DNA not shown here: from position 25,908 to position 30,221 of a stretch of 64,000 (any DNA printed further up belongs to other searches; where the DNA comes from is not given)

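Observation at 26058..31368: Lower-G+C three-part block: XRE-HTH/tandem-RAM regulator, micro-ORF with hairpin, and a 1337-aa Hel308/Ski2-like helicase with two unassigned terminal domains. Candidate uncharacterised nucleic-acid surveillance or defence module.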

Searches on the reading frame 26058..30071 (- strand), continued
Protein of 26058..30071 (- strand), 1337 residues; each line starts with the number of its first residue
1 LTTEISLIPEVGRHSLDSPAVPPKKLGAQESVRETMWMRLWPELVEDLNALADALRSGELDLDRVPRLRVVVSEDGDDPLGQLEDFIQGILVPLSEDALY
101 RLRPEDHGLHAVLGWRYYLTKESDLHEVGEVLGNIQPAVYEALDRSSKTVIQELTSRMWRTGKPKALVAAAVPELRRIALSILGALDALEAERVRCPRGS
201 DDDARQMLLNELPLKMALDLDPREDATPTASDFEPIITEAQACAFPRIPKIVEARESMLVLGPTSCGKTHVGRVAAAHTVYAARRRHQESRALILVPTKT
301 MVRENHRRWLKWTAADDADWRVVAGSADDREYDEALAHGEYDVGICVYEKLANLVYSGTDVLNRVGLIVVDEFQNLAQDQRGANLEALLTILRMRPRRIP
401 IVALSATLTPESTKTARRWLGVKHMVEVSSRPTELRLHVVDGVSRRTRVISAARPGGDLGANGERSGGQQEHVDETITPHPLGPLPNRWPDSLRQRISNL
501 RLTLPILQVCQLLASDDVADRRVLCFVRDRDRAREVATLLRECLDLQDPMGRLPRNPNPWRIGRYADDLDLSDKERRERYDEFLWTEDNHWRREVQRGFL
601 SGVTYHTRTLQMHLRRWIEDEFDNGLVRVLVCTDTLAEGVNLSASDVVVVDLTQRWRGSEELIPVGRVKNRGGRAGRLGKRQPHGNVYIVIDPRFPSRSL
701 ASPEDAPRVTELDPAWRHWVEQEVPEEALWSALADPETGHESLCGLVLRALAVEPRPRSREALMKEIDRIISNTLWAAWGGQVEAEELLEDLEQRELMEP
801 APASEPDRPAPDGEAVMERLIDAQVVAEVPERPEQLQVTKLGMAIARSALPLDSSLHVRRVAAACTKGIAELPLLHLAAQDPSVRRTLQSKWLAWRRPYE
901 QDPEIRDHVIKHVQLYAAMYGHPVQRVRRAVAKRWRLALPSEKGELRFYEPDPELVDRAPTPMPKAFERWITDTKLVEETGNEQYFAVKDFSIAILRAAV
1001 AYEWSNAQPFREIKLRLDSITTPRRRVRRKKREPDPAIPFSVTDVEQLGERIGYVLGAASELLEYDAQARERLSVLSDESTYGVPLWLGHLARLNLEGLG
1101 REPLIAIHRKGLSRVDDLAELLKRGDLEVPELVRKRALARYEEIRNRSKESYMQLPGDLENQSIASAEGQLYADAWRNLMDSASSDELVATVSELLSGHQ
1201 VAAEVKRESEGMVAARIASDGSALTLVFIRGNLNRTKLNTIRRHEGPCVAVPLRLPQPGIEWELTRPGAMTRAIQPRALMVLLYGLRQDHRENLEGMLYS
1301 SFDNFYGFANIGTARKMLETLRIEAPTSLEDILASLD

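Call 17: find_encoding_contigs(protein=P0010, flank=10000, max_places=3)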
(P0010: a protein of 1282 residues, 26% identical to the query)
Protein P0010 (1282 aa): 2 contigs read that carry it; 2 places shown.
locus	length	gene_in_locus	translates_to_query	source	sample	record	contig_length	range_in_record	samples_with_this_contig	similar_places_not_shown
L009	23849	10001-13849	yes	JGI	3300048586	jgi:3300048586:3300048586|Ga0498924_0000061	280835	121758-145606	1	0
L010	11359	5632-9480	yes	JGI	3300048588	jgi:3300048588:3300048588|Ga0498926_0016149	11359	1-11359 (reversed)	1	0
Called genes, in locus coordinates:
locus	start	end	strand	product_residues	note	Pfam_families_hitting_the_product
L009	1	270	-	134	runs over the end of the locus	-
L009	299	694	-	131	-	-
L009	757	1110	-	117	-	PF09339:HTH_IclR (weak)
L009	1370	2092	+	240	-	PF08722:Tn7_TnsA-like_N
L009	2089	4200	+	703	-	-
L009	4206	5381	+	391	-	PF05621:TniB (weak), PF13401:AAA_22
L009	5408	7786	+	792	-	PF06527:TniQ, PF13518:HTH_28 (faint), PF13551:HTH_29 (faint), PF19575:HTH_58 (faint), PF02796:HTH_7 (faint), PF13384:HTH_23 (faint), PF00126:HTH_1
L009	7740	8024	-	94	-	PF13560:HTH_31, PF12844:HTH_19, PF01381:HTH_3, PF13443:HTH_26 (weak)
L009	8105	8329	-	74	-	-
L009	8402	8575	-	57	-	-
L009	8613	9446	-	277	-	PF01936:NYN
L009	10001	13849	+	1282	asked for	PF00270:DEAD, PF00271:Helicase_C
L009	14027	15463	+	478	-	-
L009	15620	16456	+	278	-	PF01226:Form_Nir_trans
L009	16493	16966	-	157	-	PF19851:DUF6326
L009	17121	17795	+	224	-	PF00440:TetR_N (weak), PF02909:TetR_C_1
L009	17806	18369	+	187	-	PF01872:RibD_C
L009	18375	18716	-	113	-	-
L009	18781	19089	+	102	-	PF03992:ABM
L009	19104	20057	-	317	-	-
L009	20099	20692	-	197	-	PF07081:DUF1349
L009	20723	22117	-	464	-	PF02720:DUF222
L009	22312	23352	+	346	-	PF08240:ADH_N, PF01262:AlaDh_PNT_C (weak), PF00107:ADH_zinc_N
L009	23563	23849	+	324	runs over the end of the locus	PF03741:TerC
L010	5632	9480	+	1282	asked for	PF00270:DEAD, PF00271:Helicase_C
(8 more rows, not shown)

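Call 23: find_related_loci(query=A1, collection=genome_contigs, flank=10000)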
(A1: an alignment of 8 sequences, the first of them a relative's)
Query A1 (1337 aa) in genome_contigs; peptide patterns used: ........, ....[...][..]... (x = any residue, [..] = any of these).
52 stretches matched a pattern, but none encodes a relative of the query by tblastn (E <= 1e-3).

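Call 31: search_solved_structures(query=A1, max_evalue=0.01, show_alignments=1)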
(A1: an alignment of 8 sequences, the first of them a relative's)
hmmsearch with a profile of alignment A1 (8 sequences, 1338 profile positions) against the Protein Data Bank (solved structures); distinct sequences matched with E-value up to 0.01: 85 (the best 60 are shown).
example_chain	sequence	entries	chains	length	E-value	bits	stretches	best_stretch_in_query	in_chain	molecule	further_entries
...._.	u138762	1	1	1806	1.4e-34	122.2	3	590-674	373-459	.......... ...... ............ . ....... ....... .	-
2va8_A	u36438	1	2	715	1.6e-30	108.8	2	560-689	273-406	SKI2-TYPE HELICASE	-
2p6r_A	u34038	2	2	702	2.2e-30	108.3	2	587-691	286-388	afUHEL308 HELICASE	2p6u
2zj2_A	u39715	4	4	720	2.4e-29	104.9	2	258-442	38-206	Putative ski2-type helicase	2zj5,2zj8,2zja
9b15_A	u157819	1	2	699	6.1e-29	103.5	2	258-431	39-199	ATP-dependent DNA helicase Hel308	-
7zpq_CA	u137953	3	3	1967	2.1e-26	95.2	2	590-684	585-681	SLH1 isoform 1 | RQC trigger complex helicase SLH1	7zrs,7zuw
6qdv_B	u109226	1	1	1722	3.3e-24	87.9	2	579-674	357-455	U5 small nuclear ribonucleoprotein 200 kDa helicase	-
4f91_B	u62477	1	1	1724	3.3e-24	87.9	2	579-674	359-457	U5 small nuclear ribonucleoprotein 200 kDa helicase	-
4f92_B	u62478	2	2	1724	3.4e-24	87.8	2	579-674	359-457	U5 small nuclear ribonucleoprotein 200 kDa helicase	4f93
5urj_A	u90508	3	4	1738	3.5e-24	87.8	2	579-674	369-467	U5 small nuclear ribonucleoprotein 200 kDa helicase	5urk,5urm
4kit_B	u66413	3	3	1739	3.5e-24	87.8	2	579-674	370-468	U5 small nuclear ribonucleoprotein 200 kDa helicase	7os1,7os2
6s8q_B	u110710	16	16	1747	3.6e-24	87.7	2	579-674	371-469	U5 small nuclear ribonucleoprotein 200 kDa helicase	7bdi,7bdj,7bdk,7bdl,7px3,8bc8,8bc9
6s9i_B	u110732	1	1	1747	3.7e-24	87.7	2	579-674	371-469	U5 small nuclear ribonucleoprotein 200 kDa helicase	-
3jcr_C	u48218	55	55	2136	1.1e-23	86.2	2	579-674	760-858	hBrr2 | U5 small nuclear ribonucleoprotein 200 kDa helicase | Brr2, U5 small nuclear ribonucleoprotein 200 kDa helicase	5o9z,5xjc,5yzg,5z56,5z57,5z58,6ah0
6s8o_B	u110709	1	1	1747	1.3e-23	85.8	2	579-674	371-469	U5 small nuclear ribonucleoprotein 200 kDa helicase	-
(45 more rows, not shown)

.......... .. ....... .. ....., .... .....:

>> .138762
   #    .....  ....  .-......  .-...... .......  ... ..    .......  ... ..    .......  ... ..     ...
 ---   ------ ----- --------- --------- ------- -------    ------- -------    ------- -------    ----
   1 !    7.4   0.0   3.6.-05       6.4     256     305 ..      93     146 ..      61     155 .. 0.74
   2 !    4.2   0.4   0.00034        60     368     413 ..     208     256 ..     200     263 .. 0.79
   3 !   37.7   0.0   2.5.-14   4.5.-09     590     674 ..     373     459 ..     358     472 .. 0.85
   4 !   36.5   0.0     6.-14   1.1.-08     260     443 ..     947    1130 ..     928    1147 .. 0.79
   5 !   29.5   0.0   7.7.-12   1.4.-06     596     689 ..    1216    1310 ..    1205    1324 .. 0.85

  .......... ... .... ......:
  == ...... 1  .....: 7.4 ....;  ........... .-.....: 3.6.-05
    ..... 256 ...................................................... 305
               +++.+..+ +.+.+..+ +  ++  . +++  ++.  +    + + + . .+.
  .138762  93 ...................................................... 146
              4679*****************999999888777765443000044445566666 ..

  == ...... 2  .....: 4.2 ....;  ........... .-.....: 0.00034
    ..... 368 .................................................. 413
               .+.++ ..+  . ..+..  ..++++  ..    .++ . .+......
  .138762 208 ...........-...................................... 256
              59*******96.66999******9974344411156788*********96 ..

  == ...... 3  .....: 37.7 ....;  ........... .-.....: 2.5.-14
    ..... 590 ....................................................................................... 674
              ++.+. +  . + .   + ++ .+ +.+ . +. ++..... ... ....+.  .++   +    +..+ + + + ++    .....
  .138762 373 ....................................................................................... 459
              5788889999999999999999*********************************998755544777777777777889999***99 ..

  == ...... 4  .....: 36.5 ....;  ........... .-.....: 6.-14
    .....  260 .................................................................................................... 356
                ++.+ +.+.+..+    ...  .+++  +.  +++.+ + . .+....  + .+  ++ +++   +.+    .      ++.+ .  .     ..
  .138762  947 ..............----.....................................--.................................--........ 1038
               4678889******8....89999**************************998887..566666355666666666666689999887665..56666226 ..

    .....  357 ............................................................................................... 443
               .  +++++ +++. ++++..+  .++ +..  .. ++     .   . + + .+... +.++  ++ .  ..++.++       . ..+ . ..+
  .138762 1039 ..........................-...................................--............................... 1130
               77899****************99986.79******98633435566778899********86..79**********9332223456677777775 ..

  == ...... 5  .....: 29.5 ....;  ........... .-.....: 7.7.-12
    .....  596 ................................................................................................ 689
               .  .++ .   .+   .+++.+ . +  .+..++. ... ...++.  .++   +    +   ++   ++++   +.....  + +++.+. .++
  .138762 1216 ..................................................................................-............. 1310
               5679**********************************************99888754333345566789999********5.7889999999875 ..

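Call 59: search_protein_families(library=padloc, proteins=[P0010, P0011], max_evalue=1e-8)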
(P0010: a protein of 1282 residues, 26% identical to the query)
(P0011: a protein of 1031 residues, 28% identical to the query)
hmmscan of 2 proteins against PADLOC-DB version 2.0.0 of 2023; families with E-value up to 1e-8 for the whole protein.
P0010 (1282 aa): 17 families
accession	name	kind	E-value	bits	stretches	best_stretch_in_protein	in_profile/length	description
PDLC00186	HamB1|HamB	-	9.6e-28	94.6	2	235-377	162-295/864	DEAD-box helicase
PDLC04531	PDC-M23B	-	3.1e-26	89.7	1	233-375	312-457/1060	-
PDLC00187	HamB1|HamB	-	1.4e-24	84.4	2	234-385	156-292/851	DEAD-box helicase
PDLC00200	HamB2|HamB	-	6.9e-24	81.9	1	234-474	161-382/865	DEAD-box helicase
PDLC00199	HamB2|HamB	-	7.1e-24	81.8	2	565-653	427-510/841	DEAD-box helicase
PDLC00185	HamB1|HamB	-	3.8e-23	79.3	2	565-650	434-514/871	DEAD-box helicase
PDLC00176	HamB1|HamB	-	7.9e-22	75.1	2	565-650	420-500/845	DEAD-box helicase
PDLC00190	HamB1|HamB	-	7.7e-19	65.6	1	565-654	424-508/866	DEAD-box helicase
PDLC04532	PDC-M23B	-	7.1e-18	62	1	235-436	327-523/817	-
PDLC03960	SngC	-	1.3e-17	61.8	1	233-663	39-372/720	-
PDLC00194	HamB1|HamB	-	1e-16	58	1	241-426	252-426/995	DEAD-box helicase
PDLC00177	HamB1|HamB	-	6e-16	55.8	0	563-652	433-523/841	DEAD-box helicase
PDLC00181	HamB1|HamB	-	1.2e-14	51.3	0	564-656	413-505/836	DEAD-box helicase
PDLC00174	HamB1|HamB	-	5.3e-14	49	0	236-405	320-483/1163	DEAD-box helicase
PDLC00192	HamB1|HamB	-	3.6e-11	39.5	0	233-404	283-447/1104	DEAD-box helicase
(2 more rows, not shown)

P0011 (1031 aa): 28 families (the best 25 are shown)
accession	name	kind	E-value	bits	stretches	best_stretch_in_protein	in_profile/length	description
PDLC04531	PDC-M23B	-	2.8e-34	116.3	2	531-696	572-737/1060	-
PDLC00194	HamB1|HamB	-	5.2e-34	115.3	2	288-477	228-420/995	DEAD-box helicase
PDLC00174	HamB1|HamB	-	2e-33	113.3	2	289-461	303-474/1163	DEAD-box helicase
PDLC03960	SngC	-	3.9e-32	109.8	1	288-663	24-361/720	-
PDLC00178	HamB1|HamB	-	8.1e-30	101.4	2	283-464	240-423/830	DEAD-box helicase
PDLC00192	HamB1|HamB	-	1.3e-29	100.5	2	286-465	266-446/1104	DEAD-box helicase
PDLC00186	HamB1|HamB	-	1.6e-29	100.5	2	509-660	371-523/864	DEAD-box helicase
PDLC00188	HamB1|HamB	-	1.2e-28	97.8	2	297-464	250-420/1037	DEAD-box helicase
PDLC00187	HamB1|HamB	-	8.8e-27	91.7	1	302-672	153-521/851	DEAD-box helicase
PDLC02503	BrxHI|BrxHII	-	2.9e-23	80.1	1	287-468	23-208/698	BrxHI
PDLC00185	HamB1|HamB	-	3.9e-23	79.3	1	575-671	434-527/871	DEAD-box helicase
PDLC00200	HamB2|HamB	-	6.3e-23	78.7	1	526-668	387-530/865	DEAD-box helicase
PDLC00190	HamB1|HamB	-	3.1e-21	73.5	1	303-683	155-529/866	DEAD-box helicase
PDLC00180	HamB1|HamB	-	6.5e-20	69.2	1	520-675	289-442/709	DEAD-box helicase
PDLC00201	HamB2|HamB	-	6.9e-20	69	1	520-675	291-444/721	DEAD-box helicase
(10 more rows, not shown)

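Call 66: search_protein_families(library=pfam, proteins=[L009:14027-15463:+, L002:5261-6724:+, L002:6738-7460:+, L005:5529-6893:-, L009:8613-9446:-], max_evalue=0.05)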
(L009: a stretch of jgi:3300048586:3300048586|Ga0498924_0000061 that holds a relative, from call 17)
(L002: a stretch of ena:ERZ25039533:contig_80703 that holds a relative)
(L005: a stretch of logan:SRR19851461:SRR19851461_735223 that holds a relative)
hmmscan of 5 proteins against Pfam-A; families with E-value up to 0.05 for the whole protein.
L009:14027-15463:+ (478 aa): 0 families

L002:5261-6724:+ (487 aa): 1 family
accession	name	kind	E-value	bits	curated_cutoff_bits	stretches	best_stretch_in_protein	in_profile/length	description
PF05667.16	CCDC22_CC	-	0.0095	15.6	39.2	1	335-414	197-276/477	CCDC22 protein coiled-coil region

L002:6738-7460:+ (240 aa): 0 families

L005:5529-6893:- (454 aa): 0 families

L009:8613-9446:- (277 aa): 2 families
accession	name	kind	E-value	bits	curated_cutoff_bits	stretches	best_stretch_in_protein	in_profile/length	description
PF01936.24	NYN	-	4.2e-08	34.3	24.2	1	105-242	5-140/145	NYN domain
PF11162.13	DUF2946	-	0.021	16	23.7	1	19-101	25-103/117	Protein of unknown function (DUF2946)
